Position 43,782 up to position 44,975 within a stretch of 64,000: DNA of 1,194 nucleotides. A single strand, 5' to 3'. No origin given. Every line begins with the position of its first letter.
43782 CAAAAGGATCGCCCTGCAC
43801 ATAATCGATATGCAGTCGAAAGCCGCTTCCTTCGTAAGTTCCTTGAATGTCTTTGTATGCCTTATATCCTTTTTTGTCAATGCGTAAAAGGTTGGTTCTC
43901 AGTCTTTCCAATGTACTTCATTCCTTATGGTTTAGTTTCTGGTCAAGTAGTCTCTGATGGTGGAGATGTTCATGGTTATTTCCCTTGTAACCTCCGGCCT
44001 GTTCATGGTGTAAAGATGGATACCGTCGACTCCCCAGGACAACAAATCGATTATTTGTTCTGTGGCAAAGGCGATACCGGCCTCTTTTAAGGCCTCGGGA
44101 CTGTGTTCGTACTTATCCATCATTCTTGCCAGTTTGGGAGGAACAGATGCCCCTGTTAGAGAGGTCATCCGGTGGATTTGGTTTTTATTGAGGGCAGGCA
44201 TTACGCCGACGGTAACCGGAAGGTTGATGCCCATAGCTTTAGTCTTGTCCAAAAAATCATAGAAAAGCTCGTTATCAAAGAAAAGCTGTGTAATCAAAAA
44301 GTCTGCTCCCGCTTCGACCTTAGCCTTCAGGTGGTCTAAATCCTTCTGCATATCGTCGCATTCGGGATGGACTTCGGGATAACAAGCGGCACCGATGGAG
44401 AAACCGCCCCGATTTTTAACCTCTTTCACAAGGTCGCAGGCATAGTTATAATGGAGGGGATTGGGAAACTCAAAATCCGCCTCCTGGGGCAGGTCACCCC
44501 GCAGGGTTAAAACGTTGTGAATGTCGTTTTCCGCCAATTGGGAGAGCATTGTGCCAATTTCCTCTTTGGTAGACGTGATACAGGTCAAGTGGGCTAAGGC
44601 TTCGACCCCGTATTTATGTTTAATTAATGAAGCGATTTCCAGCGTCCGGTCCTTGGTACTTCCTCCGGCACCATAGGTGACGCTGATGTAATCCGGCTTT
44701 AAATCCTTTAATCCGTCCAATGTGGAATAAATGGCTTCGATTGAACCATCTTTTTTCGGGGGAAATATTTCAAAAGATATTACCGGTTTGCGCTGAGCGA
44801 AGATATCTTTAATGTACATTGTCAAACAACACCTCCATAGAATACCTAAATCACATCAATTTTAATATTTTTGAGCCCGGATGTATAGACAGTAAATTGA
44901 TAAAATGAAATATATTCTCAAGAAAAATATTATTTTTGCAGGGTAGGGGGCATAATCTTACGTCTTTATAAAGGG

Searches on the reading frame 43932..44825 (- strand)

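Call 44: search_protein_families(library=ncbifam, proteins=[window:43932-44825:-], max_evalue=1e-10)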
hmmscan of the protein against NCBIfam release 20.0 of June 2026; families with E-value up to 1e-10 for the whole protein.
window:43932-44825:- (297 aa): 4 families
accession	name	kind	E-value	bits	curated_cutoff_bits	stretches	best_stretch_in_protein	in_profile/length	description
TIGR00676.1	fadh2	equivalog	6.3e-98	327.5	293.7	1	16-287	1-274/275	methylenetetrahydrofolate reductase [NAD(P)H]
TIGR00677.1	fadh2_euk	equivalog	5.9e-74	248.9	310.05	1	16-290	2-278/281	methylenetetrahydrofolate reductase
NF006950.0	PRK09432.1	equivalog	3.2e-63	213.7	382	1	15-285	24-288/296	methylenetetrahydrofolate reductase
NF006396.0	PRK08645.1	equivalog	1.1e-28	99.7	453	1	11-289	319-604/611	bifunctional homocysteine S-methyltransferase/methylenetetrahydrofolate reductase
